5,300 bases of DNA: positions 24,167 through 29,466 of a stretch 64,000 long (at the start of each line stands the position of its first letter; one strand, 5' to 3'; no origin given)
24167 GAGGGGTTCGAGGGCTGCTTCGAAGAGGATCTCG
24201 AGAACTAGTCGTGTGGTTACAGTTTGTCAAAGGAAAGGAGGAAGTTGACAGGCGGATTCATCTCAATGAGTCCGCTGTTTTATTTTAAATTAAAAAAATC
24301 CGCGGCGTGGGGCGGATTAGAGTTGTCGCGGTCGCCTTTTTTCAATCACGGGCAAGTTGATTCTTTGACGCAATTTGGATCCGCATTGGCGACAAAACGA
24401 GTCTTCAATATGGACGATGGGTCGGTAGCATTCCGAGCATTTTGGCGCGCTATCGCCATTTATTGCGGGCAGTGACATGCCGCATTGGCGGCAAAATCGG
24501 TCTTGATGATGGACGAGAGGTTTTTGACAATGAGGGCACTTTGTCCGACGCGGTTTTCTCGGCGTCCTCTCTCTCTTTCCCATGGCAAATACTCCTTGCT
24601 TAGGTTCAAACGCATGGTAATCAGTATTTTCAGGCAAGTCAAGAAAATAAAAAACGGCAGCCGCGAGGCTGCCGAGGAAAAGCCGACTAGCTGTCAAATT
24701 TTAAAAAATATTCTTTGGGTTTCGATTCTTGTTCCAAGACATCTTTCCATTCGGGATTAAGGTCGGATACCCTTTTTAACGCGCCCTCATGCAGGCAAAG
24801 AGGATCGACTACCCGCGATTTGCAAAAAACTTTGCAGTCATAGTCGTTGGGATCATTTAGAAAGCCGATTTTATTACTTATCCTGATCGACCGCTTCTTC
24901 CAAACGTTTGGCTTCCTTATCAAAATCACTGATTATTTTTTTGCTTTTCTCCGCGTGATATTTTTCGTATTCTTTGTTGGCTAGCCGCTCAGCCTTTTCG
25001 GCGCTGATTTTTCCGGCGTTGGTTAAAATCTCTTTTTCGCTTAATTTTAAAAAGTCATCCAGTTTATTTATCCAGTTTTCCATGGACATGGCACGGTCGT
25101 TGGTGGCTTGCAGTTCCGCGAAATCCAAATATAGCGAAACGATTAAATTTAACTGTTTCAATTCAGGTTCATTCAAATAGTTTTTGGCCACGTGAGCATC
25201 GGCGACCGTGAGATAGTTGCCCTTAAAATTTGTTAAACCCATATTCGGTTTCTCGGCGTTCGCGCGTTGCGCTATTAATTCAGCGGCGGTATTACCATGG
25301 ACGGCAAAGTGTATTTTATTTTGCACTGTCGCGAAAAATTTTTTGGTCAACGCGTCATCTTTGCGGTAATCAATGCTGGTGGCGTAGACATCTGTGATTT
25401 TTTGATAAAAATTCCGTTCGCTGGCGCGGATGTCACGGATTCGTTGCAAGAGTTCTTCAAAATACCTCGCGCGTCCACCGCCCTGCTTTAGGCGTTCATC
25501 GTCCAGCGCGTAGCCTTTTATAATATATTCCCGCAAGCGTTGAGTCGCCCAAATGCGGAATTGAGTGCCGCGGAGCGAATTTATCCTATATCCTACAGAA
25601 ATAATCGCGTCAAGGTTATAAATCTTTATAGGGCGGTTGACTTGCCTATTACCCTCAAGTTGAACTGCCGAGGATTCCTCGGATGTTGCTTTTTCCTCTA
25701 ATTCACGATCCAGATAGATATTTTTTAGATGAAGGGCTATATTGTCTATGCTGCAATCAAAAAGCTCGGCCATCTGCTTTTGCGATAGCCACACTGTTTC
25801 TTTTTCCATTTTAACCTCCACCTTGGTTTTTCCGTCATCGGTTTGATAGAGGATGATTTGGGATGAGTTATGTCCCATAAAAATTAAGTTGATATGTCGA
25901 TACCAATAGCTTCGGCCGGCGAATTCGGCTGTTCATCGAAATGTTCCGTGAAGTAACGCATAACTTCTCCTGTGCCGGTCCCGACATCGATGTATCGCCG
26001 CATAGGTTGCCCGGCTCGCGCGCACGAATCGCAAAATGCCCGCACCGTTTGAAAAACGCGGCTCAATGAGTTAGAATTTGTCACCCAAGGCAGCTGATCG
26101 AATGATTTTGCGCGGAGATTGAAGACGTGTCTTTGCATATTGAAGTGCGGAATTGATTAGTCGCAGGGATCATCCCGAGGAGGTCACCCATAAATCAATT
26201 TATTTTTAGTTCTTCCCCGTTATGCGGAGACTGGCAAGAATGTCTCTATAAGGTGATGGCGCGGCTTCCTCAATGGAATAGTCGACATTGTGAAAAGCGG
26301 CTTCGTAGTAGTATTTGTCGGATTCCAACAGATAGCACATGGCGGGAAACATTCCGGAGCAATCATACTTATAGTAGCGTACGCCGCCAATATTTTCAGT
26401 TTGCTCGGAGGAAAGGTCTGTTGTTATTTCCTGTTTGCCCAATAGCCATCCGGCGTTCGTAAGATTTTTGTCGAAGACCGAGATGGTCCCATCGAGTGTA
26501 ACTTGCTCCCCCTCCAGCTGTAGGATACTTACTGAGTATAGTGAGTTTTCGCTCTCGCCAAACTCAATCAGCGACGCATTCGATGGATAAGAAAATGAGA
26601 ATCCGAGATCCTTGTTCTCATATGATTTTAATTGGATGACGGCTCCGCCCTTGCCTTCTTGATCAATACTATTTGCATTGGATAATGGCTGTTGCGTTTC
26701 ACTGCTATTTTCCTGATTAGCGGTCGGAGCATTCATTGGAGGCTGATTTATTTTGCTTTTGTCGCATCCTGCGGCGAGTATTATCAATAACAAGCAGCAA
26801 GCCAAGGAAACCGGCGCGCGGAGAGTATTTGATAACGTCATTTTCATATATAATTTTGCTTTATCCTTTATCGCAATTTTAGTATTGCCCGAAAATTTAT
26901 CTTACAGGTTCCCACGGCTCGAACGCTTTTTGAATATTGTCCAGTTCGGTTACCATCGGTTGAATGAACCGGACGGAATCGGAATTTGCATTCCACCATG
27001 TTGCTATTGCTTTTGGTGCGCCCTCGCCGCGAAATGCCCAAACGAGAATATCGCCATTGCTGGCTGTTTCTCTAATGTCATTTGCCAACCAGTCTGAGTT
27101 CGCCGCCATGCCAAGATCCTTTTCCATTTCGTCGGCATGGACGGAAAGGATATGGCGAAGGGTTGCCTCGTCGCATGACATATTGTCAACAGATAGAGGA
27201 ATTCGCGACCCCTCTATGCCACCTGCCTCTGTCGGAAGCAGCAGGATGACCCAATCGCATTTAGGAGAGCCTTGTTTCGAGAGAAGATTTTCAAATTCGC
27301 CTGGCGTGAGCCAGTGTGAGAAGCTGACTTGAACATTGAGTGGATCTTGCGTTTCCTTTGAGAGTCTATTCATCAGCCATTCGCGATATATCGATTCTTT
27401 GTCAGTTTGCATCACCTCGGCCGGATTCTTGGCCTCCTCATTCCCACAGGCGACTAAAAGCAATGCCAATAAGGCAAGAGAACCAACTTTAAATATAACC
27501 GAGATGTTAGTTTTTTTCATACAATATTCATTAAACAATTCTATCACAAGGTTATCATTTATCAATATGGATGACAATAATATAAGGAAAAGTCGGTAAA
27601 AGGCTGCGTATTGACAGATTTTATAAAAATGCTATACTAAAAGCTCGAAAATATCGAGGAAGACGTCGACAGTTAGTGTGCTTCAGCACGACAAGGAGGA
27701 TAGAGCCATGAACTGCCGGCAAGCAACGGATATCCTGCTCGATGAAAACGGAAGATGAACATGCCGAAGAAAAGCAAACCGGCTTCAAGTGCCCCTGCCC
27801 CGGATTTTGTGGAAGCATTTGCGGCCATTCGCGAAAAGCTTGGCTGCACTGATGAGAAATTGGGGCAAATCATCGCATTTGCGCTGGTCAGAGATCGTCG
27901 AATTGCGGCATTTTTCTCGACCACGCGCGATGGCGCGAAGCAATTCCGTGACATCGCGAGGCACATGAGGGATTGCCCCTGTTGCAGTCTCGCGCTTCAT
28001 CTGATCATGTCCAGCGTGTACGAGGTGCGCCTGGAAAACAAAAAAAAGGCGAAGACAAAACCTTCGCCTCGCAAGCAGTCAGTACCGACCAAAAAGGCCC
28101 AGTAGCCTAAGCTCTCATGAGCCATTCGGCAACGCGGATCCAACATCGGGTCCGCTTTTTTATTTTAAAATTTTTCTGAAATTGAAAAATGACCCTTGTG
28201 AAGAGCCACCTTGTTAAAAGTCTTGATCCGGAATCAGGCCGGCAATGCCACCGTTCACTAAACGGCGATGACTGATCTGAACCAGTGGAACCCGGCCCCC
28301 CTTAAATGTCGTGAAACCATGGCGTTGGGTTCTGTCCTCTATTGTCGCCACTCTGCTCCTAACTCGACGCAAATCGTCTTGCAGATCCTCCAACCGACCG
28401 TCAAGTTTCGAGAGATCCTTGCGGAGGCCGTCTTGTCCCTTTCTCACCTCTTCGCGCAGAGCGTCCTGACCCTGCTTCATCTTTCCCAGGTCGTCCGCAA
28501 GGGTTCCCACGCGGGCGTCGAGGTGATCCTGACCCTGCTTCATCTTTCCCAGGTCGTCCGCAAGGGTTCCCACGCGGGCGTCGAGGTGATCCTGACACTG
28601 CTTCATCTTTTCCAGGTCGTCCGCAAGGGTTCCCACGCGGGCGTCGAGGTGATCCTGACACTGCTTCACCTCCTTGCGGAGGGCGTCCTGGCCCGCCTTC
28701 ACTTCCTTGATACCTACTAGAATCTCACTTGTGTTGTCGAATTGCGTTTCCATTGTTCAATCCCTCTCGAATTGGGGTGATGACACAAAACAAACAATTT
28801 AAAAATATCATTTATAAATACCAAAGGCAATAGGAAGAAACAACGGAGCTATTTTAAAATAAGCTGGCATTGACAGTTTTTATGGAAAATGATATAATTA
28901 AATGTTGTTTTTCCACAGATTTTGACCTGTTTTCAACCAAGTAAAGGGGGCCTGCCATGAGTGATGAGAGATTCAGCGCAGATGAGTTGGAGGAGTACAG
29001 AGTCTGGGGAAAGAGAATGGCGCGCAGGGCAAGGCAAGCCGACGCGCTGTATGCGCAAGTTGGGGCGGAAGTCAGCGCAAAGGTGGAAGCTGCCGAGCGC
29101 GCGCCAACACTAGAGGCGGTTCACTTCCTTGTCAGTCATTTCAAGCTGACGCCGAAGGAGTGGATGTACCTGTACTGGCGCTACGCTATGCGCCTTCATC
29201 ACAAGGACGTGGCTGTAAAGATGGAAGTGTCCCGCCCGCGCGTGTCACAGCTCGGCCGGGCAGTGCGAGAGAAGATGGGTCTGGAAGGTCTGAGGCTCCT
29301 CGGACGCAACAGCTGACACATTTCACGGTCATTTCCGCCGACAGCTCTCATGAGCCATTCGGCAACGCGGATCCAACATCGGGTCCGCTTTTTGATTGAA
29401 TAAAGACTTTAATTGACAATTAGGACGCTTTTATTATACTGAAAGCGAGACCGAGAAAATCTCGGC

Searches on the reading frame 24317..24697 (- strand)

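Call 43: search_protein_families(library=pfam, proteins=[window:24317-24697:-], max_evalue=0.001)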
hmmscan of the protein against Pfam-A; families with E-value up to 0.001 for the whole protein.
window:24317-24697:- (126 aa): 7 families
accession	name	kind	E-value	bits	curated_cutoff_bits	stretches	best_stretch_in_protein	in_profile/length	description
PF12773.13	DZR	-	2.9e-11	43.8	27.3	2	54-106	1-45/45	Double zinc ribbon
PF13248.11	Zn_ribbon_3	-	6.9e-08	32.1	27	1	52-75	3-25/26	zinc-ribbon domain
PF18912.6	DZR_2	-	1.5e-06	28.4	27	0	84-111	21-48/56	Double zinc ribbon domain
PF17032.10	Zn_ribbon_15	-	1.5e-05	26.2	28.9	0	51-73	52-73/73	zinc-ribbon family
PF08772.16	Zn_ribbon_NOB1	-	2.7e-05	24.6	24.9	0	86-117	10-41/72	Nin one binding (NOB1) Zn-ribbon like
PF14803.11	Zn_ribbon_Nudix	-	7.4e-05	23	25.6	0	101-113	2-14/34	Nudix N-terminal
PF13240.11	Zn_Ribbon_1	-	0.00011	22.4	25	0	66-76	13-23/23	zinc-ribbon domain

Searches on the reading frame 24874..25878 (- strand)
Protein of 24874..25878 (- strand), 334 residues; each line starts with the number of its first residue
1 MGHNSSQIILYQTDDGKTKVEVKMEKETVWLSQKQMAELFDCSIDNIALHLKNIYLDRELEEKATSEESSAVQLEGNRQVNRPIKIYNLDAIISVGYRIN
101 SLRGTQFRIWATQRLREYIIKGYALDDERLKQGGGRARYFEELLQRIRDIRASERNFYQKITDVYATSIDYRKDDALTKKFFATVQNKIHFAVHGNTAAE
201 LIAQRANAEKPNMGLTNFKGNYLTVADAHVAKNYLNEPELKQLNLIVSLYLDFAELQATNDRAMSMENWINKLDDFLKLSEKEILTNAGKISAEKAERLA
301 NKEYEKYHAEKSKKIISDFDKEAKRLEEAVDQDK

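Call 43: search_protein_families(library=pfam, proteins=[window:24874-25878:-], max_evalue=0.001)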
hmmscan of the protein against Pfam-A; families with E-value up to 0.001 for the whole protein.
window:24874-25878:- (334 aa): 1 family
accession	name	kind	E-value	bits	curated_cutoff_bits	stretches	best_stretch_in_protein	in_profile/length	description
PF13310.11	Virulence_RhuM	-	2.9e-111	371.2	33.7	1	65-312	2-249/252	Virulence protein RhuM family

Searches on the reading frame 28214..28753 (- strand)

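Call 43: search_protein_families(library=pfam, proteins=[window:28214-28753:-], max_evalue=0.001)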
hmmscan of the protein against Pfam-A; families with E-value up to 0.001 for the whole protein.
window:28214-28753:- (179 aa): 18 families
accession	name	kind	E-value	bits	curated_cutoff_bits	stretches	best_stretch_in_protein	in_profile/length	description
PF07889.17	DUF1664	-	7.1e-10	39.4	34.6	1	16-96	44-124/124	Protein of unknown function (DUF1664)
PF14712.11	Snapin_Pallidin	-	8.5e-07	29.8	29.6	0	78-144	11-80/89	Snapin/Pallidin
PF06005.17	ZapB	-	1.9e-06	28.7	31.5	0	55-118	7-70/71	Cell division protein ZapB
PF10473.14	CENP-F_leu_zip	-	2.4e-05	24.8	34.5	1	27-131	13-113/140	Leucine-rich repeats of kinetochore protein Cenp-F/LEK1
PF09789.14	CC149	-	2.6e-05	24.1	30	1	40-139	11-108/316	Coiled-coil domain-containing protein 149-A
PF15035.11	Rootletin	-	4.3e-05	24.1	36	1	22-144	58-175/188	Ciliary rootlet component, centrosome cohesion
PF05377.16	FlaC_arch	-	8e-05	23.4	27.8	0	110-142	5-37/55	Flagella accessory protein C (FlaC)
PF04108.17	ATG17_like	-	8.9e-05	22.6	43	1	4-134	43-159/355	Autophagy protein ATG17-like domain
PF07926.17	TPR_MLP1_2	-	0.00036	21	36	0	65-126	56-117/129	TPR/MLP1/MLP2-like protein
PF14662.11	KASH_CCD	-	0.00043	20.8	43.3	0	23-117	46-142/191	Coiled-coil region of CCDC155 or KASH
PF01442.23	Apolipoprotein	-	0.00046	20.4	90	0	23-130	58-143/190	Apolipoprotein A1/A4/E domain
PF05531.17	NPV_P10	-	0.00048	21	29.8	0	11-66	9-63/75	Nucleopolyhedrovirus P10 protein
PF10779.14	XhlA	-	0.00058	20.4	34.7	0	57-97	9-49/67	Haemolysin XhlA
PF04513.17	Baculo_PEP_C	-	0.00062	20.3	38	0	26-90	33-95/140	Baculovirus polyhedron envelope protein, PEP, C terminus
PF10168.15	Nup88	-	0.00064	18.1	24.4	1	25-145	544-664/702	Nuclear pore component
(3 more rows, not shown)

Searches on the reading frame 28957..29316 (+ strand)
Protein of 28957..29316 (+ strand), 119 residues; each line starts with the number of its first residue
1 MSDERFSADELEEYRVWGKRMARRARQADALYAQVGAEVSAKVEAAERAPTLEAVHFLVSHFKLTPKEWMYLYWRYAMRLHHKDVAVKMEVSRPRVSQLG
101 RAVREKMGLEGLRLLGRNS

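Call 43: search_protein_families(library=pfam, proteins=[window:28957-29316:+], max_evalue=0.001)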
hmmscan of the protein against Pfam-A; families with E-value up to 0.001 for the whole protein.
window:28957-29316:+ (119 aa): 1 family
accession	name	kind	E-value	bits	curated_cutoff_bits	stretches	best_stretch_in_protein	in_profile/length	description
PF04545.22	Sigma70_r4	-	1e-05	25.4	24.1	1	63-106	4-47/50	Sigma-70, region 4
